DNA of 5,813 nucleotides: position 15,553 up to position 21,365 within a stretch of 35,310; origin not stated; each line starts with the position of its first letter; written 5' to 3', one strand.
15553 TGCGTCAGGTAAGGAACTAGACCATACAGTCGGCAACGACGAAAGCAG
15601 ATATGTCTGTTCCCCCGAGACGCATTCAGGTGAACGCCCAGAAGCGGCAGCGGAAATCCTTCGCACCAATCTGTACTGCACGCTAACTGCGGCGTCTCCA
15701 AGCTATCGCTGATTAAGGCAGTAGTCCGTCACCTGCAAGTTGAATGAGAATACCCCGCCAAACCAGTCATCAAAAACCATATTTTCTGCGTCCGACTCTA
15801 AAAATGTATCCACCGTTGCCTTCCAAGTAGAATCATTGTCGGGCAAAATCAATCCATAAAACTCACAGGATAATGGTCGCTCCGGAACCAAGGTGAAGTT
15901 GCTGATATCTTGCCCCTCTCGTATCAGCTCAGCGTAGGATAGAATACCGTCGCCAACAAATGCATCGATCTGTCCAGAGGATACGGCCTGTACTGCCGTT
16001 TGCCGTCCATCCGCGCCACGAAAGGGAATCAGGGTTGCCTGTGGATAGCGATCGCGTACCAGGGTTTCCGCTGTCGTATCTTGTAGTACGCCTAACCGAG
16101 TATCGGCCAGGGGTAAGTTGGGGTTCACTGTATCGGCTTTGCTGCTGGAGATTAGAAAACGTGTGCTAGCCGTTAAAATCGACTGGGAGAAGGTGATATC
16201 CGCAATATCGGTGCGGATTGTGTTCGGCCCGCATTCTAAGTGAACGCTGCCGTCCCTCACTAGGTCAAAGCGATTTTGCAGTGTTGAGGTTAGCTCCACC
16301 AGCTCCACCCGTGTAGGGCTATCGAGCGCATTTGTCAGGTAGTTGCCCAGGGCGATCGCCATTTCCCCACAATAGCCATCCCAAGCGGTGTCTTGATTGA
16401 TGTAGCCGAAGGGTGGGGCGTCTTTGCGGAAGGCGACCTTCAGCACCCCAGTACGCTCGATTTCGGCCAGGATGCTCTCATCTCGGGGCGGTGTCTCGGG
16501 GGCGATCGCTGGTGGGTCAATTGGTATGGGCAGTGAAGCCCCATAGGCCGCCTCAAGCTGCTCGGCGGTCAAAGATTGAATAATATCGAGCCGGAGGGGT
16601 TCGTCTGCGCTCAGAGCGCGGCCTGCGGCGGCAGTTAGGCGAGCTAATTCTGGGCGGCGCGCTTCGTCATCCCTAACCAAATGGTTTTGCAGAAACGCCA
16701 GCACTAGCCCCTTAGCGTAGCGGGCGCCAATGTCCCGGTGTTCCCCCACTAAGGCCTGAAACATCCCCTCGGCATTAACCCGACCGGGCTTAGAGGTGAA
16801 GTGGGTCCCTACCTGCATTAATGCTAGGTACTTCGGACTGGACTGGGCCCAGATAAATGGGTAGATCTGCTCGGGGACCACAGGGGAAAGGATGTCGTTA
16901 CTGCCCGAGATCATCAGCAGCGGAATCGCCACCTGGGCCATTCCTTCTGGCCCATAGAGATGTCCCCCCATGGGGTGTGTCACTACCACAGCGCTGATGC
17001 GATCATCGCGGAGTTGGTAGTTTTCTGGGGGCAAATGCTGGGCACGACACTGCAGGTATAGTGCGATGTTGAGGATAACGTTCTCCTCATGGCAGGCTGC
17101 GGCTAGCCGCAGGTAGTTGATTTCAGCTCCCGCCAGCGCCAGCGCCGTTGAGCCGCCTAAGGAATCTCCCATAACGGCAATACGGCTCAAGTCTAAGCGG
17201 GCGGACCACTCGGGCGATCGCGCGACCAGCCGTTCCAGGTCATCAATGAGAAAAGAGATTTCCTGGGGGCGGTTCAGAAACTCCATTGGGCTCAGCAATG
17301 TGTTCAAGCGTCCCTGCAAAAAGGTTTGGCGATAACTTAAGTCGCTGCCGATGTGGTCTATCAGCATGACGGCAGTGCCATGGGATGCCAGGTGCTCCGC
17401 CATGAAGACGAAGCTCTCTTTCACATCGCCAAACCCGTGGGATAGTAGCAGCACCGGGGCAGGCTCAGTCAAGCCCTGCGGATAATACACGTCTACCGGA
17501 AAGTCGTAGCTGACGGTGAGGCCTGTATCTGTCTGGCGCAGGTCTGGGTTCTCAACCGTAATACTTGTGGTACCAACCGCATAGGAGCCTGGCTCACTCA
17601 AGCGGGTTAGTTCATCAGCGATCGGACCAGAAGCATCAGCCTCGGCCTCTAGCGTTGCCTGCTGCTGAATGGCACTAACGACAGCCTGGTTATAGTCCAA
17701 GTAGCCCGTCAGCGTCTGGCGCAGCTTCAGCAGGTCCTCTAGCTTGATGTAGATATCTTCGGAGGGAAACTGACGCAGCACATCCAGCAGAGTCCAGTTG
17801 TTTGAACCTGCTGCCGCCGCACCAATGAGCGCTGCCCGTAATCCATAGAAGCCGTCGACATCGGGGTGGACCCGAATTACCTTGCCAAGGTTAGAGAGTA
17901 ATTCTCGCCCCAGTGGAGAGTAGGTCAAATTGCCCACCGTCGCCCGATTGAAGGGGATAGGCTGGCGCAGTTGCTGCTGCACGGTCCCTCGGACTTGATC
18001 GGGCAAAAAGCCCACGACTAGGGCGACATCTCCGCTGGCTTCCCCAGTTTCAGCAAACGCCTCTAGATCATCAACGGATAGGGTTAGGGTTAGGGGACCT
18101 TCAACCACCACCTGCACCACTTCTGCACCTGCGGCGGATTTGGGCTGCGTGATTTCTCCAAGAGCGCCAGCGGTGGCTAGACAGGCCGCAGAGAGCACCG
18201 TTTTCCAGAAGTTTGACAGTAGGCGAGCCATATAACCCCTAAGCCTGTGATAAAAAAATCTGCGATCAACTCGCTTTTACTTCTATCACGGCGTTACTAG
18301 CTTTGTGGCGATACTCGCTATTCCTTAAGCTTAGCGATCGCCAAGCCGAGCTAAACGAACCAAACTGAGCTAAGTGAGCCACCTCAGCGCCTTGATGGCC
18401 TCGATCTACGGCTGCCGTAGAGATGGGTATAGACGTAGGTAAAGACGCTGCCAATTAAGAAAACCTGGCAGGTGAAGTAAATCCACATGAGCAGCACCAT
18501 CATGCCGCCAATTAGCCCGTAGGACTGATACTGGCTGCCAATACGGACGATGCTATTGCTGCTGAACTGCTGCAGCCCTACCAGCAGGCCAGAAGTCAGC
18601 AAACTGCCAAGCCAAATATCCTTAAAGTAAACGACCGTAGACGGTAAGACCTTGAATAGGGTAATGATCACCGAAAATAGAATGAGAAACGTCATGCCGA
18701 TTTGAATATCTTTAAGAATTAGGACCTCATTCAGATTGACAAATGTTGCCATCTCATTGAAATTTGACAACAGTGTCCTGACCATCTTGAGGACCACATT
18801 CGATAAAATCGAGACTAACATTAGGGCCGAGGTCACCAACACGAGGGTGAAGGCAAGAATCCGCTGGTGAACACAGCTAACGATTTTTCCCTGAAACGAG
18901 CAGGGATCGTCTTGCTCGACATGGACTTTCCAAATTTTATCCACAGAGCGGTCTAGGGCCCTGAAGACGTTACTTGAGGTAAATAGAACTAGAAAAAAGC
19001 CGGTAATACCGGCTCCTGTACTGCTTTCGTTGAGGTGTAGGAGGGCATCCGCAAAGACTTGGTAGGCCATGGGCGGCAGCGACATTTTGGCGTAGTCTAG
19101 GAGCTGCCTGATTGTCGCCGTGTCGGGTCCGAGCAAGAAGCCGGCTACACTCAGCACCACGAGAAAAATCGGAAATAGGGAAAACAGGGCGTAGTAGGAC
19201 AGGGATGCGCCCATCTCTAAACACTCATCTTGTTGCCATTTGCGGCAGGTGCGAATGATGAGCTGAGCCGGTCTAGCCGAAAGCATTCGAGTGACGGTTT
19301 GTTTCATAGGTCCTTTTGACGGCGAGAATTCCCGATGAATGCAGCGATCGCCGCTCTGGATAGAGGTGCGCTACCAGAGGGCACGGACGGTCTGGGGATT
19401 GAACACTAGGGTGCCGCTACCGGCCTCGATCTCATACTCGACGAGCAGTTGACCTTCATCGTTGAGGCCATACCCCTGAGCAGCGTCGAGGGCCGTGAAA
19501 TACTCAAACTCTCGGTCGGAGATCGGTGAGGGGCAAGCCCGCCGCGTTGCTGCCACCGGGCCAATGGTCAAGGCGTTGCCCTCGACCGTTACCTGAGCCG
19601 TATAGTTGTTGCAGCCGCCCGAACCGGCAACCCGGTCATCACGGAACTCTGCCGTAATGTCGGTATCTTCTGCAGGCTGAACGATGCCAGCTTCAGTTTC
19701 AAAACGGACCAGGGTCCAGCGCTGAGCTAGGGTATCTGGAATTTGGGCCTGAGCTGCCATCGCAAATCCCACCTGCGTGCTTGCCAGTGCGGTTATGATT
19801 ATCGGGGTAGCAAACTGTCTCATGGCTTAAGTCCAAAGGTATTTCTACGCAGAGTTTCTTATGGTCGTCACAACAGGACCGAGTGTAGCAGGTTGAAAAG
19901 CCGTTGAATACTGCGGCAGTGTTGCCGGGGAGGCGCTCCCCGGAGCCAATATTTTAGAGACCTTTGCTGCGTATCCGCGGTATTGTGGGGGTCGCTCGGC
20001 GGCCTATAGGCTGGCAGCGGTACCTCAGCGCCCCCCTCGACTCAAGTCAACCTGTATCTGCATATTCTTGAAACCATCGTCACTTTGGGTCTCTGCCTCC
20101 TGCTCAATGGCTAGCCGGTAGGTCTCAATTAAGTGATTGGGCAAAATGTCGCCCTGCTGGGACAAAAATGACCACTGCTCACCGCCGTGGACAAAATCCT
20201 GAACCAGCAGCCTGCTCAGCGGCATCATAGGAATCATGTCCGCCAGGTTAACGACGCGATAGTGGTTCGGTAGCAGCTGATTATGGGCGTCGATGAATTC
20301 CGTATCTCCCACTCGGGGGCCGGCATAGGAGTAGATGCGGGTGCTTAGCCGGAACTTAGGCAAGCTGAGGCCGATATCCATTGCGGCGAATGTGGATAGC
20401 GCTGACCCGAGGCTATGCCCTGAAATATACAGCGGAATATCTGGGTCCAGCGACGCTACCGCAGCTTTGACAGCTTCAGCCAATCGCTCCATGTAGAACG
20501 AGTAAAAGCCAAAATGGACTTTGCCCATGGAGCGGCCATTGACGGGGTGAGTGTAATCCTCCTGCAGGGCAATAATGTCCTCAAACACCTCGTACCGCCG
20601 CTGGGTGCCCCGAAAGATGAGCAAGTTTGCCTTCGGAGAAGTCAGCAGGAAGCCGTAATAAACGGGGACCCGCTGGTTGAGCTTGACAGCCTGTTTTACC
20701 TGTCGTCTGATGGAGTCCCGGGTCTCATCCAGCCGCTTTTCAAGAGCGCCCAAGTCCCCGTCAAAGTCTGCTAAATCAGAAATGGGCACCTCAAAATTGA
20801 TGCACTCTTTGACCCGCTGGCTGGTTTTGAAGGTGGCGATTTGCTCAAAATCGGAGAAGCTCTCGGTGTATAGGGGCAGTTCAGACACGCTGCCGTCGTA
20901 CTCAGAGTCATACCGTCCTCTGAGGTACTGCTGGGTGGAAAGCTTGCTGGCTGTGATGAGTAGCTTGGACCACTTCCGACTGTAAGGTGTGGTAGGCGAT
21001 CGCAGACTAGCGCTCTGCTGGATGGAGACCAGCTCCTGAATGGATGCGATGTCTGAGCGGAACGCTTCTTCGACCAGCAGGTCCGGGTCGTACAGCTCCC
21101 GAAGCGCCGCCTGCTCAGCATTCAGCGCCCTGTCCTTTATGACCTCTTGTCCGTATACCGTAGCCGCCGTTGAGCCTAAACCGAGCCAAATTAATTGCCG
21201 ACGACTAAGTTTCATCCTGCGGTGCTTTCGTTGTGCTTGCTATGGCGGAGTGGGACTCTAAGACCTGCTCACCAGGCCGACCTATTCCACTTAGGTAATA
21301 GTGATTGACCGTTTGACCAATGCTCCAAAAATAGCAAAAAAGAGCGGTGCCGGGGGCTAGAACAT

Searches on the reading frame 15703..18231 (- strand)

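Call 19: search_protein_families(library=pfam, proteins=[window:15703-18231:-], max_evalue=0.001)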
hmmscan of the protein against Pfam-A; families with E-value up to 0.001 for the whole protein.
window:15703-18231:- (842 aa): 6 families
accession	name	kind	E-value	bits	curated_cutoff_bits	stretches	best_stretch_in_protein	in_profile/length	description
PF07176.17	DUF1400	-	3.3e-29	102.2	23.4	1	36-162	2-126/127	Alpha/beta hydrolase of unknown function (DUF1400)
PF12740.14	PETase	-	1.9e-08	34.5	28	1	247-369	43-145/263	PET hydrolase-like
PF00561.26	Abhydrolase_1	-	3.3e-07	30.7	25.8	1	259-368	1-88/245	alpha/beta hydrolase fold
PF12146.15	Hydrolase_4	-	9.9e-07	28.7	27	1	256-367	2-94/239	Serine aminopeptidase, S33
PF00497.25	SBP_bac_3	-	1.1e-05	25.6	26.4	1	597-813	1-115/132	Bacterial extracellular solute-binding proteins, family 3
PF03403.19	PAF-AH_p_II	-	0.00011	21.3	20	0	256-294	98-136/372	Platelet-activating factor acetylhydrolase, isoform II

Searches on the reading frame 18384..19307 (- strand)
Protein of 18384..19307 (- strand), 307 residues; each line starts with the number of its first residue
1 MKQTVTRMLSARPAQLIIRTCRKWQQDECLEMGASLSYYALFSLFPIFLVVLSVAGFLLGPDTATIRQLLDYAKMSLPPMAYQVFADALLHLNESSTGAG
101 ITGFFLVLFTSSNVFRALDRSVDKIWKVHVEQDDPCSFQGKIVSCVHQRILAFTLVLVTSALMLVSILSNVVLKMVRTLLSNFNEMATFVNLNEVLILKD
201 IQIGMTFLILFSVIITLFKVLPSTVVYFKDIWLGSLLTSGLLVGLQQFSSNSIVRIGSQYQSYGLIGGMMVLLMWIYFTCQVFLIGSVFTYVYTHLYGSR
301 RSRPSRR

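Call 19: search_protein_families(library=pfam, proteins=[window:18384-19307:-], max_evalue=0.001)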
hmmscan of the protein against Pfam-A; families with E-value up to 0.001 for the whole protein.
window:18384-19307:- (307 aa): 1 family
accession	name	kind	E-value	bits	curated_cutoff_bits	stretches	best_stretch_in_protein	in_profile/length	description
PF03631.20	Virul_fac_BrkB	-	1.3e-44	153.2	33.7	1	25-294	1-256/259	Virulence factor BrkB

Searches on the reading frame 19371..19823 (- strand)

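Call 19: search_protein_families(library=pfam, proteins=[window:19371-19823:-], max_evalue=0.001)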
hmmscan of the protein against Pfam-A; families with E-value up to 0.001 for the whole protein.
window:19371-19823:- (150 aa): 1 family
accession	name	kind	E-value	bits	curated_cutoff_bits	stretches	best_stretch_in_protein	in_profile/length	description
PF03724.22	META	-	9.8e-20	71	24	1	32-129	4-98/109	META domain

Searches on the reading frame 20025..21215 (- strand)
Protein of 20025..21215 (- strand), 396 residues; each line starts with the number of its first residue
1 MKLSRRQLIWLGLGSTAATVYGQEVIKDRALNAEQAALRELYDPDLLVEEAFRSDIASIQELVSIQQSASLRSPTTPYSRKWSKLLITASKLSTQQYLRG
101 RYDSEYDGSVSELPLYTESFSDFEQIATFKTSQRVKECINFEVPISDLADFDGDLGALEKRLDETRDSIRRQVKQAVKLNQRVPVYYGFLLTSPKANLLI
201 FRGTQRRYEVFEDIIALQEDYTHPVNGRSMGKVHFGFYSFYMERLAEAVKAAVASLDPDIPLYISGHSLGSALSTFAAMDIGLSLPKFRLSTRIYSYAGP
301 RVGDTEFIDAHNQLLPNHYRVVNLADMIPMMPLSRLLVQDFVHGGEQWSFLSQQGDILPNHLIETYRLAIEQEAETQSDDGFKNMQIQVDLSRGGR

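Call 19: search_protein_families(library=pfam, proteins=[window:20025-21215:-], max_evalue=0.001)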
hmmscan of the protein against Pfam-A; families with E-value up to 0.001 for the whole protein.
window:20025-21215:- (396 aa): 1 family
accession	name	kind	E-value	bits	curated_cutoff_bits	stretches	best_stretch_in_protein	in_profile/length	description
PF01764.32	Lipase_3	-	6.1e-27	94.7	22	1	199-333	2-137/140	Lipase (class 3)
